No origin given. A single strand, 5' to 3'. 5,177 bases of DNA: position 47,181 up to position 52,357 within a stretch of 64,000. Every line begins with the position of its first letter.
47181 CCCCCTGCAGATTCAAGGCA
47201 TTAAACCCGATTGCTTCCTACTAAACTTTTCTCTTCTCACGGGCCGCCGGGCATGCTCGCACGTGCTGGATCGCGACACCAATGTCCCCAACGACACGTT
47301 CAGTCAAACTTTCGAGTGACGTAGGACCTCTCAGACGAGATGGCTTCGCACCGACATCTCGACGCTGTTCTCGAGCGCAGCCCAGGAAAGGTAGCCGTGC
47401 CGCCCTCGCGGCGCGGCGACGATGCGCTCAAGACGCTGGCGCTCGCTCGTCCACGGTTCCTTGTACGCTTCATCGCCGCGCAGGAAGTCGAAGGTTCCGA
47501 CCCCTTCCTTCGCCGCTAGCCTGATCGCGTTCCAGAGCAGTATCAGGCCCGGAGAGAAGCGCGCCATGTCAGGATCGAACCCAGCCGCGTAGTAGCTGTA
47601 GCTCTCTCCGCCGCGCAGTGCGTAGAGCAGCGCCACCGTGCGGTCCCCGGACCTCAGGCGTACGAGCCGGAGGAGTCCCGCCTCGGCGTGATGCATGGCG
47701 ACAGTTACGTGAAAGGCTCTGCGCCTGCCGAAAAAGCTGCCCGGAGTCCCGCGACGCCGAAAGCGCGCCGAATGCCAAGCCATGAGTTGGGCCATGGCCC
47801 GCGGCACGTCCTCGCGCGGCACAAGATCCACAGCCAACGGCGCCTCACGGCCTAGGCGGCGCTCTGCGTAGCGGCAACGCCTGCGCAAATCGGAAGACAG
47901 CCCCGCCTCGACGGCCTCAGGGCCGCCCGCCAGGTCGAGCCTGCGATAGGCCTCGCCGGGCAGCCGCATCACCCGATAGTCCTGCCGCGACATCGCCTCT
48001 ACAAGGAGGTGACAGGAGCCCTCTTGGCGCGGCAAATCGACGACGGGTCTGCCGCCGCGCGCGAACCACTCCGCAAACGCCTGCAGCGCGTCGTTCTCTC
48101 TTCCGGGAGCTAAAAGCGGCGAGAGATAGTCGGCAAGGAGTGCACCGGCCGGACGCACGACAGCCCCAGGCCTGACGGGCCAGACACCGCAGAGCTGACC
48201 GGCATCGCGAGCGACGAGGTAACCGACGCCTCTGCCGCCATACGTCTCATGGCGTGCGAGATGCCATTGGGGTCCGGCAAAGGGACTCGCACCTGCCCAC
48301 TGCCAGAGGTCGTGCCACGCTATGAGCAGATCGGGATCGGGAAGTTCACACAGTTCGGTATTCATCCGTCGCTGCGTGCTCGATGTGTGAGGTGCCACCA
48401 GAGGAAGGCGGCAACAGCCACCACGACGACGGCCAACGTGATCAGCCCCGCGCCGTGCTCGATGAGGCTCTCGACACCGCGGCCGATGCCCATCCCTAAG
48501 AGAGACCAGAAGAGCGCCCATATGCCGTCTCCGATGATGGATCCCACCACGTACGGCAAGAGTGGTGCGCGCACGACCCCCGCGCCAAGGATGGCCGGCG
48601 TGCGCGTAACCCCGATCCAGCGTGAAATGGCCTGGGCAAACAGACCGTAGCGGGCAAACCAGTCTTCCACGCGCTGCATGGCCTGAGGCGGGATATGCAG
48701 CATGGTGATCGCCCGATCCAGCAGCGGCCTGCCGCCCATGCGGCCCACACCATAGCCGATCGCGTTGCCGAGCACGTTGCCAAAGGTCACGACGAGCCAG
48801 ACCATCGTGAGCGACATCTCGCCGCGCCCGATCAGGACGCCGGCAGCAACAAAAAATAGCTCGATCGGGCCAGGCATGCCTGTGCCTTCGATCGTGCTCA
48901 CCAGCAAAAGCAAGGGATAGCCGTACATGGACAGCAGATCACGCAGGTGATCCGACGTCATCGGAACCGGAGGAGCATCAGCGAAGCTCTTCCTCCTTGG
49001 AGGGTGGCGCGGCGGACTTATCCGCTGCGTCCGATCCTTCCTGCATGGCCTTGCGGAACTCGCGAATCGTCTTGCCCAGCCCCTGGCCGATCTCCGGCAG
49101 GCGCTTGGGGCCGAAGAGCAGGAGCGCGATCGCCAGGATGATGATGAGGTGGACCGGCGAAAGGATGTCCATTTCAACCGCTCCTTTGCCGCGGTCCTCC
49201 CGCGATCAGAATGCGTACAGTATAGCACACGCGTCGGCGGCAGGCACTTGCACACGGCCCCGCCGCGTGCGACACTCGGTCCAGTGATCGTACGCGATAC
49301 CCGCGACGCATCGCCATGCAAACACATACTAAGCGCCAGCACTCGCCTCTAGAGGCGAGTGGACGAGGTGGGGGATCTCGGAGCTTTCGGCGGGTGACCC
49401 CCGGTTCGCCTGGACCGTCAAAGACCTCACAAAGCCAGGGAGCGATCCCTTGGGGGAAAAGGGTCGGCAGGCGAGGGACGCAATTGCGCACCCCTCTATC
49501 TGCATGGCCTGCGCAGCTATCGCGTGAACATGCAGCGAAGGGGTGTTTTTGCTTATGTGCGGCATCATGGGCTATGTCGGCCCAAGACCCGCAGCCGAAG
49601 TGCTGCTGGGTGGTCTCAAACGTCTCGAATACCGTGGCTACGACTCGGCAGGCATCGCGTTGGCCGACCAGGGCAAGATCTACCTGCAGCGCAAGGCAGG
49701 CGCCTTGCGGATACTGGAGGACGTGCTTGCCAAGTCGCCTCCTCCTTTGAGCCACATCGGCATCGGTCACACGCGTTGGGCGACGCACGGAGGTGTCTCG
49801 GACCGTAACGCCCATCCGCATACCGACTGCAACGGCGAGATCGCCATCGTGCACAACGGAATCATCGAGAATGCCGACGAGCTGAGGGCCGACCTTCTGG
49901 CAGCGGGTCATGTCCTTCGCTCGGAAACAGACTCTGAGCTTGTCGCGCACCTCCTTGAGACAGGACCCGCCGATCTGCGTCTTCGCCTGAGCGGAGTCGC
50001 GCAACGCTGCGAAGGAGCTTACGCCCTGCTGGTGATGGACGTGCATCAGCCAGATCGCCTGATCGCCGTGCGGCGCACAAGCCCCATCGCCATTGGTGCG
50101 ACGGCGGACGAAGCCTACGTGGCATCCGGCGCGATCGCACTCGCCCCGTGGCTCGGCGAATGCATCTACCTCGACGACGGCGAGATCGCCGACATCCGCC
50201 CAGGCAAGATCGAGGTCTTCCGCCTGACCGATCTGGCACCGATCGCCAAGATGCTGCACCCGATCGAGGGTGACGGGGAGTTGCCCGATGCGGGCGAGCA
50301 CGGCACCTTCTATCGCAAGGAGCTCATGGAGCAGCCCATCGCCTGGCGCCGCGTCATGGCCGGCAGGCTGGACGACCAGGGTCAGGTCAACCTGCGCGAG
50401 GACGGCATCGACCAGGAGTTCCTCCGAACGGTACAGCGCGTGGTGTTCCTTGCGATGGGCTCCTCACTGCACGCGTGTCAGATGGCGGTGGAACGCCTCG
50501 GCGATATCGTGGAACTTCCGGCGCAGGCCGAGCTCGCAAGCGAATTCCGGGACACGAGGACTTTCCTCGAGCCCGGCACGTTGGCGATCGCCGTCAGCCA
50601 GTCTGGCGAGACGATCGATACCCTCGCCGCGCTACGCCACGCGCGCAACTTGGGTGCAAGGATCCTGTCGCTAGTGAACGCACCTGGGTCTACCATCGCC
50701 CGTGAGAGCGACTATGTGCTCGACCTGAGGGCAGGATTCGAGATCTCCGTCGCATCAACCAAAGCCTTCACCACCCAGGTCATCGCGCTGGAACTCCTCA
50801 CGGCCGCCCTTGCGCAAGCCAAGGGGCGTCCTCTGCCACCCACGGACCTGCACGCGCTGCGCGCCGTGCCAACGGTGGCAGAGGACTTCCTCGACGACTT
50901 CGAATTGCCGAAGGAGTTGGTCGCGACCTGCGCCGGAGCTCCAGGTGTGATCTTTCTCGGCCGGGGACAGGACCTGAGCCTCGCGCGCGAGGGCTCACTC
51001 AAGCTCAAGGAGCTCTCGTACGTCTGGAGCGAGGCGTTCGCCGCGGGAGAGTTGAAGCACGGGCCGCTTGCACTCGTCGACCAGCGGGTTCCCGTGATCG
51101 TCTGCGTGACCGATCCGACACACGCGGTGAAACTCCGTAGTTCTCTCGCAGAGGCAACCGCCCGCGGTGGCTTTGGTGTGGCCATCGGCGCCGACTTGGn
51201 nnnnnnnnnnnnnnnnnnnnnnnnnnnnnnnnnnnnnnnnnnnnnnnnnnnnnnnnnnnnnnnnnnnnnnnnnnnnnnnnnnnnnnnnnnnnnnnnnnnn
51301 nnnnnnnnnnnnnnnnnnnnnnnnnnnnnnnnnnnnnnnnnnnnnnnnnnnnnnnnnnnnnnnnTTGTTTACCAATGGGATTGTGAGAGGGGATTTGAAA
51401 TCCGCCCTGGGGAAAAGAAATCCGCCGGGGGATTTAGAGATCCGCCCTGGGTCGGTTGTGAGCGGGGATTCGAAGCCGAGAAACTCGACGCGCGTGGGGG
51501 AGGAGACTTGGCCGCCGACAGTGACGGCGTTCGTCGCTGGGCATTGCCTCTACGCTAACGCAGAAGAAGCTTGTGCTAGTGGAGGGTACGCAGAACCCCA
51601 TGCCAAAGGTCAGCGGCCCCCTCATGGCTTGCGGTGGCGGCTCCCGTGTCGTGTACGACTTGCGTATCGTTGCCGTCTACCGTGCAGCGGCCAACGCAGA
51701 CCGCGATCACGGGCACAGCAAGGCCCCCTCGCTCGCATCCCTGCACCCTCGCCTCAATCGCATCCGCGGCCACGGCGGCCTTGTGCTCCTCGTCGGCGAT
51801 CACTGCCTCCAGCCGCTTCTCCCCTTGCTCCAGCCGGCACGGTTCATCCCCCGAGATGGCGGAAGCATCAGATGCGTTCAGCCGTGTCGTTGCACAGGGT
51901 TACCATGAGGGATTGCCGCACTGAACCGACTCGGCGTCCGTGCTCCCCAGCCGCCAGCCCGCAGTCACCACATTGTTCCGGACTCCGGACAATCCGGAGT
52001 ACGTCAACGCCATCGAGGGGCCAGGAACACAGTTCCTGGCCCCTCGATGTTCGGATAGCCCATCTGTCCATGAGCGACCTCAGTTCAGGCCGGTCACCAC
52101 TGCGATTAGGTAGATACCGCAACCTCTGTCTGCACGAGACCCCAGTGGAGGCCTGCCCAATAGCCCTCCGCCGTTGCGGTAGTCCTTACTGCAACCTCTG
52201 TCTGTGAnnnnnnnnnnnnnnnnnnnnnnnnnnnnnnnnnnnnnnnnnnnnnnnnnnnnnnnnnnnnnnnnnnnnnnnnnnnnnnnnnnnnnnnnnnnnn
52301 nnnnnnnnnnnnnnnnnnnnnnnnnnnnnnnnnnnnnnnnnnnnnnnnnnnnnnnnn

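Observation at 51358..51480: Second, unrelated TGT-initiated repeat block exactly 24 nt downstream of the glmS stop codon (attTn7 geometry), with no transposase next to it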

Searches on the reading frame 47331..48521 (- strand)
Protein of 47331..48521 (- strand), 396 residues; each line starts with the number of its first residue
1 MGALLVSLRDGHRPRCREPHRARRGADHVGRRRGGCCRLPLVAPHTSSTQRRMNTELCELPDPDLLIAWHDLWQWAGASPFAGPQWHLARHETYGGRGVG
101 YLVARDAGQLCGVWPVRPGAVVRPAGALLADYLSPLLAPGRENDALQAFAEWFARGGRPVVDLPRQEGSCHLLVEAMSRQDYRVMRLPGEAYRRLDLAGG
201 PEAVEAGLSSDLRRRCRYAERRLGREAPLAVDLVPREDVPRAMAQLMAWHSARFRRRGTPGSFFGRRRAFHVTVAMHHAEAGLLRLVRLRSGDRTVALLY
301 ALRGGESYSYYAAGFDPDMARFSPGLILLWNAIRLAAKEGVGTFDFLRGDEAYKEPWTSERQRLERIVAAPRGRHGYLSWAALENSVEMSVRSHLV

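Call 69: search_protein_families(library=ncbifam, proteins=[window:47331-48521:-], max_evalue=0.01)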
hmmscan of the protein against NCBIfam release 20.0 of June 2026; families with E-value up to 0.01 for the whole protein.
window:47331-48521:- (396 aa): 2 families
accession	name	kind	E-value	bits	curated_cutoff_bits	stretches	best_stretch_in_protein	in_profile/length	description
NF047385.1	T4SS_GNAT_BspF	exception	0.00048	18.8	775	1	203-334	217-350/428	type IV secretion system effector crotonyl transferase BspF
TIGR03019.1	pepcterm_femAB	equivalog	0.0025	16.9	260.35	0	243-351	160-263/330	FemAB family XrtA/PEP-CTERM system-associated protein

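Call 70: search_protein_families(library=pfam, proteins=[window:47331-48521:-], max_evalue=0.05)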
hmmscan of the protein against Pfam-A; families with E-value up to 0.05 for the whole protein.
window:47331-48521:- (396 aa): 1 family
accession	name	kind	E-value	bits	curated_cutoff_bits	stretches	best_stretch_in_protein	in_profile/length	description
PF13480.13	Acetyltransf_6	-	1e-33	116.9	22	1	211-355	2-143/143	Acetyltransferase (GNAT) domain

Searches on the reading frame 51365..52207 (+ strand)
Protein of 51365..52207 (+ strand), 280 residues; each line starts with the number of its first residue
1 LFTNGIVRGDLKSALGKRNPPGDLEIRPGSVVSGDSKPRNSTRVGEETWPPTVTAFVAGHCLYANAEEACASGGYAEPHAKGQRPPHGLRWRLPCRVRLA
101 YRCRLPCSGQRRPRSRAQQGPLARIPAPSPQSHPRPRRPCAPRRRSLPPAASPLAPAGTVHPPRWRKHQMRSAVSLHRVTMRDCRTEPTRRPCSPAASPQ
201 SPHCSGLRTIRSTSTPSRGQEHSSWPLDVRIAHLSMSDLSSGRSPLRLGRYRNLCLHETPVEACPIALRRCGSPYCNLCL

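Call 91: search_protein_families(library=pfam, proteins=[window:51365-52207:+], max_evalue=0.1)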
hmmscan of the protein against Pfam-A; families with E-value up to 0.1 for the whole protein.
window:51365-52207:+ (280 aa): 0 families
